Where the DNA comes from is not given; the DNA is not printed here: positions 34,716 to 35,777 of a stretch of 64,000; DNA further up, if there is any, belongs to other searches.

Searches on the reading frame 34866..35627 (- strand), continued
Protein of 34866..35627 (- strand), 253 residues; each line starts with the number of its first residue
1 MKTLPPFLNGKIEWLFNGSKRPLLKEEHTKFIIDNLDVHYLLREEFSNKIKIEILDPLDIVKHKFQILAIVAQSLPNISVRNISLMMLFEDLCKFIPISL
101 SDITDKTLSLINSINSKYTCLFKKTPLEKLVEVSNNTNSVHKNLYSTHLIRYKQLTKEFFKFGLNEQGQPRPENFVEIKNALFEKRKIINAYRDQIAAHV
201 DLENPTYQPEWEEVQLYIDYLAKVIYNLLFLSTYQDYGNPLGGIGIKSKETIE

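Call 34: fold_search(model_id=the predicted structure, library=pdb)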
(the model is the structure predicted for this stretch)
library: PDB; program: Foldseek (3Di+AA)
matches with E <= 10: 226; with E <= 0.001: 0
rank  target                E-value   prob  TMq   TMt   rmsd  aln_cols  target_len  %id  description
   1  6qhd_B                3.2e-01  0.30  0.20  0.11  15.4       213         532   11  Lysine acetylated and tyrosine phosphorylated STAT3 in a complex with DNA (released 2019-06-19)
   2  6gn0_A                4.1e-01  0.20  0.21  0.21  25.3       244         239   13  Exoenzyme S from Pseudomonas aeruginosa in complex with human 14-3-3 protein beta, tetrameric crystal form (released 2018-09-26)
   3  6rlz_A                5.0e-01  0.23  0.22  0.24  22.8       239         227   14  Crystal Structure of 14-3-3zeta in complex with a macrocyclic 8-mer peptide derived from ExoS (released 2020-03-18)
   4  5jr9_A                6.0e-01  0.12  0.15  0.18  23.6       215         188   13  Crystal structure of apo-NeC3PO (released 2016-09-28)
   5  5jr9_D                6.0e-01  0.08  0.12  0.15  23.3       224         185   12  Crystal structure of apo-NeC3PO (released 2016-09-28)
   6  8qv7_C                6.3e-01  0.08  0.16  0.14  24.0       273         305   15  Crystal structure of human TDO with alpha-methyl-L-tryptophan (released 2024-01-17)
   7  5jr9_B                7.0e-01  0.07  0.12  0.14  24.3       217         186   13  Crystal structure of apo-NeC3PO (released 2016-09-28)
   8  6qhd_A                7.3e-01  0.20  0.20  0.11  15.4       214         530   11  Lysine acetylated and tyrosine phosphorylated STAT3 in a complex with DNA (released 2019-06-19)
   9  6f09_Q                7.3e-01  0.15  0.20  0.22  23.0       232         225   12  Binary complex of 14-3-3 zeta with ubiquitin specific protease 8 (USP8) pSer718 peptide (released 2018-03-07)
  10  5jr9_C                8.5e-01  0.07  0.12  0.15  23.0       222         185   13  Crystal structure of apo-NeC3PO (released 2016-09-28)
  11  6f09_S                8.9e-01  0.16  0.22  0.23  23.3       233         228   14  Binary complex of 14-3-3 zeta with ubiquitin specific protease 8 (USP8) pSer718 peptide (released 2018-03-07)
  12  5ok9_E                8.9e-01  0.13  0.20  0.21  25.2       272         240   10  CH1 chimera of human 14-3-3 sigma with the HSPB6 phosphopeptide in a conformation with swapped phosphopeptides (released 2017-10-11)
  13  6fn9_B                9.8e-01  0.14  0.20  0.22  22.8       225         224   14  Mono- and bivalent 14-3-3 inhibitors for characterizing supramolecular lysine-PEG interactions in proteins (released 2018-07-04)
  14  5ulo_B                1.0e+00  0.15  0.22  0.24  22.4       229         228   14  Crystal Structure of 14-3-3 zeta in Complex with a Serine 124-phosphorylated TBC1D7 peptide (released 2018-01-31)
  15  6gn0_D                1.0e+00  0.11  0.19  0.20  23.6       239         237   12  Exoenzyme S from Pseudomonas aeruginosa in complex with human 14-3-3 protein beta, tetrameric crystal form (released 2018-09-26)
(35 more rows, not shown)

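Call 37: search_protein_representatives(alignment_id=A1)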
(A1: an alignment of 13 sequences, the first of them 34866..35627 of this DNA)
Query: 13 sequences, 261 profile positions. Proteins with E-value up to 0.001 (for the whole library): 38; up to 1e-10: 20; up to 1e-30: 5. The best 38 are listed.
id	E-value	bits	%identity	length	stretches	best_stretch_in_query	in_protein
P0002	1.6e-157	539.1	-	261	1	1-261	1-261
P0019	2.1e-46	174.8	-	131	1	1-129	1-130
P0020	1.2e-37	146.1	-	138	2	1-72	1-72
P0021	1.1e-35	139.7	-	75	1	1-73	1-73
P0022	1.2e-32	129.8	-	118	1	107-193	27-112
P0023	5.9e-29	117.6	-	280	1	2-255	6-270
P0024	2.3e-28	115.7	-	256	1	4-254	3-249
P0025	3.4e-24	102.0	-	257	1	3-257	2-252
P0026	1.5e-22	96.6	-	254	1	10-258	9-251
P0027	8.9e-22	94.1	-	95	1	169-233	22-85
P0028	2.1e-18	83.1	-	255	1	11-234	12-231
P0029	3.9e-18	82.2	-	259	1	15-259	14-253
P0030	5.6e-18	81.7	-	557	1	4-258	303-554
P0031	2.1e-16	76.5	-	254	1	12-241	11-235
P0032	5.2e-16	75.2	-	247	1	12-256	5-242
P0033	8.8e-16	74.5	-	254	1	14-253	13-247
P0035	4.8e-14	68.8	-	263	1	1-255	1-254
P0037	1.5e-11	60.6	-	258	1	76-234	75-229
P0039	3.0e-10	56.3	-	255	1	36-237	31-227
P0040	3.4e-10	56.2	-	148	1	117-253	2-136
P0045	1.1e-06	44.7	-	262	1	1-237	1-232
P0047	3.2e-06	43.1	-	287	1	85-250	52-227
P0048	4.5e-06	42.6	-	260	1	26-234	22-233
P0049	4.6e-06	42.6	-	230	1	97-253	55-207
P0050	1.2e-05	41.2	-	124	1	158-253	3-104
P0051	4.5e-05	39.4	-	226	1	57-256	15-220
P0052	5.0e-05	39.2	-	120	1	162-254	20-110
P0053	5.1e-05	39.2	-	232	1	98-258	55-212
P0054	6.3e-04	35.6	-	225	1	144-244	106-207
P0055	8.9e-04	35.1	-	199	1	133-238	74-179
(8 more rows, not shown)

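Call 40: search_protein_families(library=pfam, alignment_id=A3, max_evalue=0.01)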
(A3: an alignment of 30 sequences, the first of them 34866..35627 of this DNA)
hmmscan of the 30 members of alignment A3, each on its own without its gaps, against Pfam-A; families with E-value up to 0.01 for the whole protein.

A. member 1, window:34866-35627:- (253 aa): 0 families

B. families by the number of members that match (of 30 scanned): 5 families
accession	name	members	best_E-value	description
PF18734.6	HEPN_AbiU2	18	1.3e-13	AbiU2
PF08867.16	FRG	1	0.0013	FRG domain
PF15082.11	DUF4549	1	0.0015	Domain of unknown function (DUF4549)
PF08961.15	NRBF2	1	0.0024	Nuclear receptor-binding factor 2, autophagy regulator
PF22219.1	DUF3829_2nd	1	0.0059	DUF3829-like, C-terminal domain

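Call 41: search_protein_families(library=pfam, proteins=[P0047, P0049, P0051, P0053, P0054, P0023, P0024, P0026, P0030, P0035], max_evalue=0.01)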
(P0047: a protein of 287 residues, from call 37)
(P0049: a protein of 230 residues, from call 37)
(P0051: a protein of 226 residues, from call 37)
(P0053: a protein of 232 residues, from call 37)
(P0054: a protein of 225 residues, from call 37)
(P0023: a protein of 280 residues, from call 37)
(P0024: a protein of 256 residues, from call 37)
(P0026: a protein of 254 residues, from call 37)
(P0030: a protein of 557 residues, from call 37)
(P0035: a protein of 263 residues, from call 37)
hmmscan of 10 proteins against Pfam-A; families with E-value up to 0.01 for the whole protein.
P0047 (287 aa): 0 families

P0049 (230 aa): 1 family
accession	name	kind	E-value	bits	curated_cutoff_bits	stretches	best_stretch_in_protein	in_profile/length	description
PF18734.6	HEPN_AbiU2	-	5.4e-06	26.5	26.8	1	139-195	116-181/193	AbiU2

P0051 (226 aa): 1 family
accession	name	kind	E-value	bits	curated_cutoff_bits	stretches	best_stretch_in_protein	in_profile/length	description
PF18734.6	HEPN_AbiU2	-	0.0027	17.7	26.8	1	142-212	108-187/193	AbiU2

P0053 (232 aa): 1 family
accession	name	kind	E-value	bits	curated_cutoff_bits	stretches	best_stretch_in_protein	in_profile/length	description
PF18734.6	HEPN_AbiU2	-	1.1e-06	28.7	26.8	1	130-195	107-181/193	AbiU2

P0054 (225 aa): 1 family
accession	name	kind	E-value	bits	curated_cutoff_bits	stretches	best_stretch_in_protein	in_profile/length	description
PF18734.6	HEPN_AbiU2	-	0.0003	20.7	26.8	1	121-178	86-147/193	AbiU2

P0023 (280 aa): 1 family
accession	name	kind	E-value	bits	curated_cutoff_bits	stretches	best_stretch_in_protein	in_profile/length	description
PF18734.6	HEPN_AbiU2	-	5.9e-05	23.1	26.8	1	174-255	95-182/193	AbiU2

P0024 (256 aa): 1 family
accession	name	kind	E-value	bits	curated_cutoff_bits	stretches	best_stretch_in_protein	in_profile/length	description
PF18734.6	HEPN_AbiU2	-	0.00048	20.1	26.8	1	160-227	93-172/193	AbiU2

P0026 (254 aa): 0 families

P0030 (557 aa): 2 families
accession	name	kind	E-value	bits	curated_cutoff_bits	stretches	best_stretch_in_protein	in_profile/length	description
PF18734.6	HEPN_AbiU2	-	0.00031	20.7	26.8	1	459-530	93-177/193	AbiU2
PF08867.16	FRG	-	0.0013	20.1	25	1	43-160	3-90/94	FRG domain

P0035 (263 aa): 1 family
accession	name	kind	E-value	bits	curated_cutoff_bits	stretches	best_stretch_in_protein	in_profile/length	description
PF18734.6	HEPN_AbiU2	-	0.00089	19.2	26.8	1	111-223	75-167/193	AbiU2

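Call 42: find_encoding_contigs(protein=P0001, flank=10000, max_places=3)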
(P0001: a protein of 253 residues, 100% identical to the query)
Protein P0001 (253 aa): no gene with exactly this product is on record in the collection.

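Call 52: search_protein_families(library=phrogs, proteins=[window:34866-35627:-], max_evalue=1)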
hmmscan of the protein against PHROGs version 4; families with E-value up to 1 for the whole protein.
window:34866-35627:- (253 aa): 2 families
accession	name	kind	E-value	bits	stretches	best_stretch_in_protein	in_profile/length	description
phrog_29432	-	unknown function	0.059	14.7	1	133-201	36-105/112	-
phrog_34045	-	unknown function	0.24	12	1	111-166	63-118/219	-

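Call 53: find_related_loci(query=A1, collection=genome_contigs, flank=6000)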
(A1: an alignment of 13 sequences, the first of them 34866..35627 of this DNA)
Query A1 (253 aa) in genome_contigs; peptide patterns used: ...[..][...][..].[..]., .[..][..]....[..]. (x = any residue, [..] = any of these).
276 stretches matched a pattern; 9 encode a relative of the query (tblastn E <= 1e-3); 9 distinct loci.
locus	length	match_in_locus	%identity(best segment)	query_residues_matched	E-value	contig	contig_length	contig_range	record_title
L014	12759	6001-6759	74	1-253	6e-126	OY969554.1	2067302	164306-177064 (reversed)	MAG: uncultured Chlamydiales bacterium isolate MFD04540.bin.c.3 genome assembly, chromosome: 1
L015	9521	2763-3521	74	1-253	8e-126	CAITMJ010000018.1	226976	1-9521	MAG: uncultured Chlamydiae bacterium isolate MJ-time_bin-6591 genome assembly, contig: bin-6591:18/35, whole genome shot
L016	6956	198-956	73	1-253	1e-125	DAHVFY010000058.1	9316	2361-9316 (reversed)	MAG TPA_asm: Parachlamydiales bacterium isolate clean324 NODE_58_length_9316_cov_3.433056, whole genome shotgun sequence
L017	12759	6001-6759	71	1-253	9e-124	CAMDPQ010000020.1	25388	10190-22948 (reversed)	MAG: Chlamydia trachomatis isolate ZH-03apr19-43 genome assembly, contig: ZH-03apr19-C2656, whole genome shotgun sequenc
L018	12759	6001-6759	72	1-253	8e-124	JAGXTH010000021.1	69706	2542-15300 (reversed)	MAG: Simkania sp. isolate CROMO_BS_87_3_0 c_000000141062, whole genome shotgun sequence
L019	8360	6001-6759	71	1-253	3e-121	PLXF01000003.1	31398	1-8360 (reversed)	MAG: Parachlamydiales bacterium isolate palsa_1448 73.20120700_P3D.493_contig_129767, whole genome shotgun sequence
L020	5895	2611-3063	74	103-253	1e-71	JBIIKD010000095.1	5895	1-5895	MAG: Chlamydiia bacterium isolate ME2001-10-09pf_3300042861_group1_bin7 Rohwer_bin1208_scaffold_19534_c1, whole genome s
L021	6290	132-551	66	114-253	2e-58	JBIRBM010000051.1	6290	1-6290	MAG: Parachlamydiaceae bacterium isolate WGG20204 k141_1454607_length_6290_SRR21875704, whole genome shotgun sequence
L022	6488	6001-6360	65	1-121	4e-47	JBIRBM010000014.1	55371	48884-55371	MAG: Parachlamydiaceae bacterium isolate WGG20204 k141_1444031_length_55371_SRR21875704, whole genome shotgun sequence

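Call 69: search_protein_families(library=pfam, proteins=[P0055, P0052, P0050, P0040, P0045, P0048, P0037, P0039, P0025, P0031], max_evalue=0.01)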
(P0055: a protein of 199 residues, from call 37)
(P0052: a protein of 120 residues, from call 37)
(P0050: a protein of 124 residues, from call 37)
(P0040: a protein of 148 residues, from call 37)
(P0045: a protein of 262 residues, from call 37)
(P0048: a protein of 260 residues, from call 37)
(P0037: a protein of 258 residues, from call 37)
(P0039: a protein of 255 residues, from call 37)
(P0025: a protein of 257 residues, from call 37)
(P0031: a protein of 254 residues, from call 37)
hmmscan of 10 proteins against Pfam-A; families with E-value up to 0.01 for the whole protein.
P0055 (199 aa): 2 families
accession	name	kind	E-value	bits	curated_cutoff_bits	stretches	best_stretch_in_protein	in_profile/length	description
PF18734.6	HEPN_AbiU2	-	1.3e-13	51.3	26.8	1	55-188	38-185/193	AbiU2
PF22219.1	DUF3829_2nd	-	0.0059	17.1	27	0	52-136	9-89/104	DUF3829-like, C-terminal domain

P0052 (120 aa): 1 family
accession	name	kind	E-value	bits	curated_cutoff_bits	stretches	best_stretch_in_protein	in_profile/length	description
PF18734.6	HEPN_AbiU2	-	0.0069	16.3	26.8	1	22-64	94-140/193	AbiU2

P0050 (124 aa): 1 family
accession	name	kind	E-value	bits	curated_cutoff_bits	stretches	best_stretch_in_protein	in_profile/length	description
PF18734.6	HEPN_AbiU2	-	0.0017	18.3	26.8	1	23-91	108-182/193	AbiU2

P0040 (148 aa): 1 family
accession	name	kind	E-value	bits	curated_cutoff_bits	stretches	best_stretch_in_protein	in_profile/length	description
PF15082.11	DUF4549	-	0.0015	18.9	27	1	22-102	15-90/142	Domain of unknown function (DUF4549)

P0045 (262 aa): 1 family
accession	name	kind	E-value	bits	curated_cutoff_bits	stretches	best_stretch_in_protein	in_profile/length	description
PF18734.6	HEPN_AbiU2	-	5.8e-05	23.1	26.8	1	102-227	69-172/193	AbiU2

P0048 (260 aa): 1 family
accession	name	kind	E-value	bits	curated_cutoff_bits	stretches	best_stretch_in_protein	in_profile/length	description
PF08961.15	NRBF2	-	0.0024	17.9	36.8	1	96-174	82-160/200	Nuclear receptor-binding factor 2, autophagy regulator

P0037 (258 aa): 0 families

P0039 (255 aa): 1 family
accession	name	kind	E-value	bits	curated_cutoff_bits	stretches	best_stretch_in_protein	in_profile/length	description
PF18734.6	HEPN_AbiU2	-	0.0061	16.5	26.8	0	158-225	96-178/193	AbiU2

P0025 (257 aa): 1 family
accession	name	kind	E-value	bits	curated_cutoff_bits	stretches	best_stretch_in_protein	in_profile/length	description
PF18734.6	HEPN_AbiU2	-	0.0061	16.5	26.8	0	166-208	99-145/193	AbiU2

P0031 (254 aa): 0 families

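Call 71: search_protein_families(library=padloc, proteins=[L001:10790-11584:-, L001:11581-12312:-, L001:9527-9781:+, P0055, P0053], max_evalue=0.001)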
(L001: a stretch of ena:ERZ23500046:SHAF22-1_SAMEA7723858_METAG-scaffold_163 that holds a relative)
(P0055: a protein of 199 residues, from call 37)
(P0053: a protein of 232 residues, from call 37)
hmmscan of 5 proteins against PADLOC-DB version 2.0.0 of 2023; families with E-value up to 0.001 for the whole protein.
L001:10790-11584:- (264 aa): 0 families

L001:11581-12312:- (243 aa): 1 family
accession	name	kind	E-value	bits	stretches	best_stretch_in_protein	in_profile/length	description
PDLC04368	PDC-M05A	-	0.00088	17.1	0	25-86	17-76/201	-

L001:9527-9781:+ (84 aa): 0 families

P0055 (199 aa): 0 families

P0053 (232 aa): 0 families

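Call 77: find_related_loci(query=A7, collection=metagenome_contigs, flank=5000)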
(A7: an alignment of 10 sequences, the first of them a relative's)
Query A7 (256 aa) in metagenome_contigs; peptide patterns used: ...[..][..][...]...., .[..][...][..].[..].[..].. (x = any residue, [..] = any of these).
102 stretches matched a pattern; 3 encode a relative of the query (tblastn E <= 1e-3); 3 distinct loci.
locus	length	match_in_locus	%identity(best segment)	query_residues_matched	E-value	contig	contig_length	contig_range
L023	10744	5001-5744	30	3-246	3e-32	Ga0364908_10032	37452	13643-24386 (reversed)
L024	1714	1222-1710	26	1-162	5e-18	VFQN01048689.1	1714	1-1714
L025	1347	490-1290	26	2-255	1e-17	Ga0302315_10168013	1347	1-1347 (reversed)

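Call 78: find_related_loci(query=A7, collection=viral_contigs, flank=6000)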
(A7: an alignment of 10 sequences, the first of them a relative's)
Query A7 (256 aa) in viral_contigs; peptide patterns used: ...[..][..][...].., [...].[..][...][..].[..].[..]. (x = any residue, [..] = any of these).
28 stretches matched a pattern, but none encodes a relative of the query by tblastn (E <= 1e-3).

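Call 79: find_related_loci(query=A1, collection=viral_contigs, flank=6000)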
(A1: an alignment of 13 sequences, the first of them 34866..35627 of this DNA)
Query A1 (253 aa) in viral_contigs; peptide patterns used: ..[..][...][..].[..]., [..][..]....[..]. (x = any residue, [..] = any of these).
244 stretches matched a pattern, but none encodes a relative of the query by tblastn (E <= 1e-3).

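Call 80: search_dna_similar(query=window:34866-35627:-, collection=plasmids, mode=protein, max_evalue=0.001, max_rows=15)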
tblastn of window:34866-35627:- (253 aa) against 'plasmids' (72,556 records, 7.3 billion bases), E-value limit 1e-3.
No match.
